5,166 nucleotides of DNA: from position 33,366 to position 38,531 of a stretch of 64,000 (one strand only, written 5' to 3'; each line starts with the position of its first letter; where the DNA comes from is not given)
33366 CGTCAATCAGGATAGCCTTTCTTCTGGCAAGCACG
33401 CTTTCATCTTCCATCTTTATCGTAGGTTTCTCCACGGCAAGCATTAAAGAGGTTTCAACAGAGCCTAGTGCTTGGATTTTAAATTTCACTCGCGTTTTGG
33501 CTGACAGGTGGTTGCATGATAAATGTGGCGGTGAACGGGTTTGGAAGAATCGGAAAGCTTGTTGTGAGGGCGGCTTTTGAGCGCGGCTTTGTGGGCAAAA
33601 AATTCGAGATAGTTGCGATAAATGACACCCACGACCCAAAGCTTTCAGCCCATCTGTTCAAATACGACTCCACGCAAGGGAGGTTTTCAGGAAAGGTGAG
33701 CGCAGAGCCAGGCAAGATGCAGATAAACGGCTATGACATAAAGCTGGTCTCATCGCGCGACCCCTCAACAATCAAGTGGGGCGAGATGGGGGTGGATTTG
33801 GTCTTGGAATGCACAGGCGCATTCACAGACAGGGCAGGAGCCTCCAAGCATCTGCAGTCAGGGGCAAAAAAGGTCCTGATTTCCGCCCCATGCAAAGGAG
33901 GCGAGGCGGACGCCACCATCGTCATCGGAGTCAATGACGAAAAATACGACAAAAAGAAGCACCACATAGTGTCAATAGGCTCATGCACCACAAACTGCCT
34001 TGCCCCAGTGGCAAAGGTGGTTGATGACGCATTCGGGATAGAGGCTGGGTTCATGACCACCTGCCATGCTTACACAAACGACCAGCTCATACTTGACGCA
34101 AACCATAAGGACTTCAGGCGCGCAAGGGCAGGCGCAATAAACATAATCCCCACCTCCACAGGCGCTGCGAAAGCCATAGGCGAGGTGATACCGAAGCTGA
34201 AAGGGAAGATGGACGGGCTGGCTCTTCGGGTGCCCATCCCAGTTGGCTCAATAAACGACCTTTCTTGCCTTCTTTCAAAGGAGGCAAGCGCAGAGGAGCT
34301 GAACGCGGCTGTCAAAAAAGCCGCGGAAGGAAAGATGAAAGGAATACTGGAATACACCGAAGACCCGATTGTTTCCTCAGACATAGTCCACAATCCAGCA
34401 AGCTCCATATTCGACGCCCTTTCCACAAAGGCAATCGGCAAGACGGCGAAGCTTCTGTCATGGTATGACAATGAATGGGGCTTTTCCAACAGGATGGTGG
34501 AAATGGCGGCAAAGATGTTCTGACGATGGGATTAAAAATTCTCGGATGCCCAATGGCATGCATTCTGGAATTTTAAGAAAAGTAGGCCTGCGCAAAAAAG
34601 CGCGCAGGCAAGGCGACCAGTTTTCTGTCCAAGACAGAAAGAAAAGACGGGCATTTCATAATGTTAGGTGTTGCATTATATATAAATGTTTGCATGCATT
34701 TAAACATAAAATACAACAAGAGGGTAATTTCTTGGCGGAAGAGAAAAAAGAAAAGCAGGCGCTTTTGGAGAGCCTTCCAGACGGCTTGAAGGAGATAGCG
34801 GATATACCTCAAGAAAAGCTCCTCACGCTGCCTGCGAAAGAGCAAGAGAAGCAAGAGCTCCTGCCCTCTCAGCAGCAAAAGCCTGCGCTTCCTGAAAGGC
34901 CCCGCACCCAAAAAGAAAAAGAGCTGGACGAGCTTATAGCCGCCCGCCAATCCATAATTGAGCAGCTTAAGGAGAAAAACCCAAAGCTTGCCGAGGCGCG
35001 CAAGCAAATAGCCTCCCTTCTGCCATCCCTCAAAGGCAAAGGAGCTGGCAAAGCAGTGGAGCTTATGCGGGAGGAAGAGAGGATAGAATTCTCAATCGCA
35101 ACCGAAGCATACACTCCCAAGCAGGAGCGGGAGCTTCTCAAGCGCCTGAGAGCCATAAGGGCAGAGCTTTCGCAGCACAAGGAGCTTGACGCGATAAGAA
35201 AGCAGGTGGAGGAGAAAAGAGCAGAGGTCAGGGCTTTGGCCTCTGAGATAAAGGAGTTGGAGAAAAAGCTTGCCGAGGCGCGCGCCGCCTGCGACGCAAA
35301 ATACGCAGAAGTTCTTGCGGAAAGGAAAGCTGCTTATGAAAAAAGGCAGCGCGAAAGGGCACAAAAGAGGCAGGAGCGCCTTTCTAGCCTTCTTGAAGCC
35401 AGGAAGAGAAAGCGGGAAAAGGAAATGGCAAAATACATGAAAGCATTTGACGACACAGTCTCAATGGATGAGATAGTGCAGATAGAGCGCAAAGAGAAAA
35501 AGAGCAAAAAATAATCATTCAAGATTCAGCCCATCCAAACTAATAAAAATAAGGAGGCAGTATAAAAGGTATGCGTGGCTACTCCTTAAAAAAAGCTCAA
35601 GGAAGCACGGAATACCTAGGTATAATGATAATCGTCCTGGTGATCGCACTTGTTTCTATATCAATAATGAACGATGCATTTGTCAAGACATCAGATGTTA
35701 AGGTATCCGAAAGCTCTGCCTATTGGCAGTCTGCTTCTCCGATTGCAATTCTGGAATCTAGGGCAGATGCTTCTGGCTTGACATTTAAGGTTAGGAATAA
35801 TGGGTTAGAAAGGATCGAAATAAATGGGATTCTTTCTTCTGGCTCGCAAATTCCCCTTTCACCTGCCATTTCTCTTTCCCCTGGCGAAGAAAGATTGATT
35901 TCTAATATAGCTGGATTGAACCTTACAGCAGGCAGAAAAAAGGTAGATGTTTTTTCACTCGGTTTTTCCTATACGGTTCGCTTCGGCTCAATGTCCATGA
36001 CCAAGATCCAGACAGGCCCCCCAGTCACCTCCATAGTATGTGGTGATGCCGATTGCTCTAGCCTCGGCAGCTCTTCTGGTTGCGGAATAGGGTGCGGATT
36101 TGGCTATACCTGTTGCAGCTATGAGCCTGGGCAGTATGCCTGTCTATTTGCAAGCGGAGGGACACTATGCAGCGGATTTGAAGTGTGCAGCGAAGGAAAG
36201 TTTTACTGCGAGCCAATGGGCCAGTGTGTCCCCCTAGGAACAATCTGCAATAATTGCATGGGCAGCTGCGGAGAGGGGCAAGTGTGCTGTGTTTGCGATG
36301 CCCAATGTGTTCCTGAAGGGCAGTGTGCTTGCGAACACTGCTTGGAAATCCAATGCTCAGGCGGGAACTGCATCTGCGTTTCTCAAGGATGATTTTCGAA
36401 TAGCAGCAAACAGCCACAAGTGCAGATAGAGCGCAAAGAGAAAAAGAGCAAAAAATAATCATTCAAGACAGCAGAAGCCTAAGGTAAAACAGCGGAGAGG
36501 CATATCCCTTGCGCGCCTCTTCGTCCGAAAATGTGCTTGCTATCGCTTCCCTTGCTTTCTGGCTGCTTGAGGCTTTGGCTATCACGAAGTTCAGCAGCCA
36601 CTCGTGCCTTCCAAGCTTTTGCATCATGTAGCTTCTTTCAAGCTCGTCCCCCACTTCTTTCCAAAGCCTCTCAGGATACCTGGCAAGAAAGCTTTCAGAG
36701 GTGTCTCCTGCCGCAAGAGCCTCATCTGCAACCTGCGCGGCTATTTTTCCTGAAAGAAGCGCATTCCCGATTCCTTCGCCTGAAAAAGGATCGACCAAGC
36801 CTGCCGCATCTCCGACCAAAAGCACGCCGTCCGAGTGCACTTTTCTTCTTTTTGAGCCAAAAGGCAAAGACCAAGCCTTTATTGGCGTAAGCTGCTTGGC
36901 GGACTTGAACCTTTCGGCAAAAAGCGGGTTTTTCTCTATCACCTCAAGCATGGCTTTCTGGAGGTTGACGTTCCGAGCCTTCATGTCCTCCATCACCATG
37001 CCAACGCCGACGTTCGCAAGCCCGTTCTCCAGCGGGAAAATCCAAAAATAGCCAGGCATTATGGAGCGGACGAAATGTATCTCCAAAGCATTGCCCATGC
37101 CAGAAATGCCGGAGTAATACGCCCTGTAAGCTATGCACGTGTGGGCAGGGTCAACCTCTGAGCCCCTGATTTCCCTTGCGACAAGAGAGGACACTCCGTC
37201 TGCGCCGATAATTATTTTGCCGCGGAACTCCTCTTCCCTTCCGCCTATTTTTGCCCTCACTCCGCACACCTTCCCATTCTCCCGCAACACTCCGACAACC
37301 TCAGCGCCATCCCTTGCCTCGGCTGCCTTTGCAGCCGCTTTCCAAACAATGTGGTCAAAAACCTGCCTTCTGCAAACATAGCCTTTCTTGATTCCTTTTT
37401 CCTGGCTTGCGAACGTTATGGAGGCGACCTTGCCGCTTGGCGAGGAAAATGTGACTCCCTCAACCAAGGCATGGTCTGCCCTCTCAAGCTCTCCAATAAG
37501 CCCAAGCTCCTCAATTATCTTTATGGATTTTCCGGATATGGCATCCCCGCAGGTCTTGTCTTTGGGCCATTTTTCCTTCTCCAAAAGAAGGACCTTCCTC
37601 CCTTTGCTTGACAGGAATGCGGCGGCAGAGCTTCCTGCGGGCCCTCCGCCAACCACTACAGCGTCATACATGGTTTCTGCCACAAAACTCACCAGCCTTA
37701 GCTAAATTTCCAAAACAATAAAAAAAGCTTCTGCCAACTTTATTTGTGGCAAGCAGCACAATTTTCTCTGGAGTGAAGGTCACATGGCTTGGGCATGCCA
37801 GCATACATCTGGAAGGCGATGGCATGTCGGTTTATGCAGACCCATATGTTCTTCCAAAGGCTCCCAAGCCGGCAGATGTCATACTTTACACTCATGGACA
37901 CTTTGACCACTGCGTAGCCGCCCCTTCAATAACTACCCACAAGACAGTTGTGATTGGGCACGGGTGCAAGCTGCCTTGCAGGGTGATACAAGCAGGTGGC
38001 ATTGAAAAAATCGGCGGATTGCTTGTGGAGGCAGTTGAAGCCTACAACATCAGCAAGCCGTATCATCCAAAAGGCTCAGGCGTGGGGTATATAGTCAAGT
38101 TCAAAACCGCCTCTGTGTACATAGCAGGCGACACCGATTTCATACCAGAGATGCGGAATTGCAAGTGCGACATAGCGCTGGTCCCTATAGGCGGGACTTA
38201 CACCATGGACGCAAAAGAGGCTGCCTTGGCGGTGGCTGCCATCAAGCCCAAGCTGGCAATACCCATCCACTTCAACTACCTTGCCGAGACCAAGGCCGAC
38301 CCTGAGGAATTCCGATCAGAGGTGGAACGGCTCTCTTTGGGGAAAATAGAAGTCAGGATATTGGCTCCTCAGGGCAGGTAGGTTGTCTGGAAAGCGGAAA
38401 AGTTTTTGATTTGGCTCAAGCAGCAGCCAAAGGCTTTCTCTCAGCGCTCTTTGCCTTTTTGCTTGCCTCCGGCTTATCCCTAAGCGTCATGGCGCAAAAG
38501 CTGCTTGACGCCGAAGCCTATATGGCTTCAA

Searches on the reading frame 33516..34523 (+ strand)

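Call 10: search_protein_families(library=pfam, proteins=[window:33516-34523:+], max_evalue=0.001)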
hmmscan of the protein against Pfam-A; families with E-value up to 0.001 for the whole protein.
window:33516-34523:+ (335 aa): 2 families
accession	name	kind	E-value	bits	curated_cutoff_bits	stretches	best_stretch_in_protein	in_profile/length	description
PF02800.25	Gp_dh_C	-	3.9e-62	209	24.4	1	162-317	1-158/158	Glyceraldehyde 3-phosphate dehydrogenase, C-terminal domain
PF00044.30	Gp_dh_N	-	1.6e-35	121.9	31.7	1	2-105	1-100/101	Glyceraldehyde 3-phosphate dehydrogenase, NAD binding domain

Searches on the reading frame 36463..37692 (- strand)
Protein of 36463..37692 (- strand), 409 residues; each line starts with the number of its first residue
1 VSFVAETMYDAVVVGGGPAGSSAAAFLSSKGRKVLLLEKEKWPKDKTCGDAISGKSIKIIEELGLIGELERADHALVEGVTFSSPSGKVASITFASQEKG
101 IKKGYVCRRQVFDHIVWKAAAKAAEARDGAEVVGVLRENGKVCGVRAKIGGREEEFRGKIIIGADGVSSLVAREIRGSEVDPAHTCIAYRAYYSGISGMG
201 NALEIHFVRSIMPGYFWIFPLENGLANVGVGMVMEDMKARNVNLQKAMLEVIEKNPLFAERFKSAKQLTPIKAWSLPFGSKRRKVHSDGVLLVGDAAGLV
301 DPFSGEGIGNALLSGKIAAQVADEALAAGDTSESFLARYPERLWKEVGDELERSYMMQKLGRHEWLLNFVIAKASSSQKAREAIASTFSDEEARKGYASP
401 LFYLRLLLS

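Call 44: search_protein_families(library=pfam, proteins=[window:36463-37692:-], max_evalue=0.0001)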
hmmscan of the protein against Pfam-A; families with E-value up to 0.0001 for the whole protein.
window:36463-37692:- (409 aa): 9 families
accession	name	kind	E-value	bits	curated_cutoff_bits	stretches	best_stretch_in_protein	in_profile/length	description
PF01494.25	FAD_binding_3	-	4.3e-22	79.2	22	1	9-309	2-305/349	FAD binding domain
PF04820.20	Trp_halogenase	-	2.9e-10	40.1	21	1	95-339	143-367/458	Tryptophan halogenase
PF01266.30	DAO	-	1.9e-09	38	27.9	1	10-44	1-35/353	FAD dependent oxidoreductase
PF22578.2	GGR_cat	-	2.3e-08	34.2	27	1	188-255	5-71/88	Geranylgeranyl reductase catalytic domain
PF00890.30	FAD_binding_2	-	9.3e-08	32.1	20.4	1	10-41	1-32/414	FAD binding domain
PF12831.13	FAD_oxidored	-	5.8e-07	29.6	27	1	10-172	1-151/416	FAD dependent oxidoreductase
PF13450.12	NAD_binding_8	-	5.9e-07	30.1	21.9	1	13-40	1-28/68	NAD(P)-binding Rossmann-like domain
PF07992.20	Pyr_redox_2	-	5.7e-06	26.4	26.1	1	9-168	1-110/291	Pyridine nucleotide-disulphide oxidoreductase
PF03486.20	HI0933_like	-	4.7e-05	23.4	50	0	10-46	2-38/244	HI0933-like protein Rossmann domain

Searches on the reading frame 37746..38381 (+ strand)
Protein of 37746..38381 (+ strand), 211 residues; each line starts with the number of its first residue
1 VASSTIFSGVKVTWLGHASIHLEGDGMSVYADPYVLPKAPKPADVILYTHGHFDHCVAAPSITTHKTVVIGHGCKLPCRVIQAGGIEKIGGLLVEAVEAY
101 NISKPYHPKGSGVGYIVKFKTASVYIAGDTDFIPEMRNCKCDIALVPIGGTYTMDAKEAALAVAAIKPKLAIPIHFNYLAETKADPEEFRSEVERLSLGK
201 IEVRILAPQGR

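Call 44: search_protein_families(library=pfam, proteins=[window:37746-38381:+], max_evalue=0.0001)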
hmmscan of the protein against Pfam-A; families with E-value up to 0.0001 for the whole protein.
window:37746-38381:+ (211 aa): 3 families
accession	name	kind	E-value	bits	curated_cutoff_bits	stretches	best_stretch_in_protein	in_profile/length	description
PF13483.12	Lactamase_B_3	-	9.4e-27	94.4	24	1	11-175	1-160/160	Beta-lactamase superfamily domain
PF12706.13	Lactamase_B_2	-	2.3e-15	57.2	27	1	35-176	23-200/200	Beta-lactamase superfamily domain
PF00753.33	Lactamase_B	-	1.9e-08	34.9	22.7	1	34-72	35-73/196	Metallo-beta-lactamase superfamily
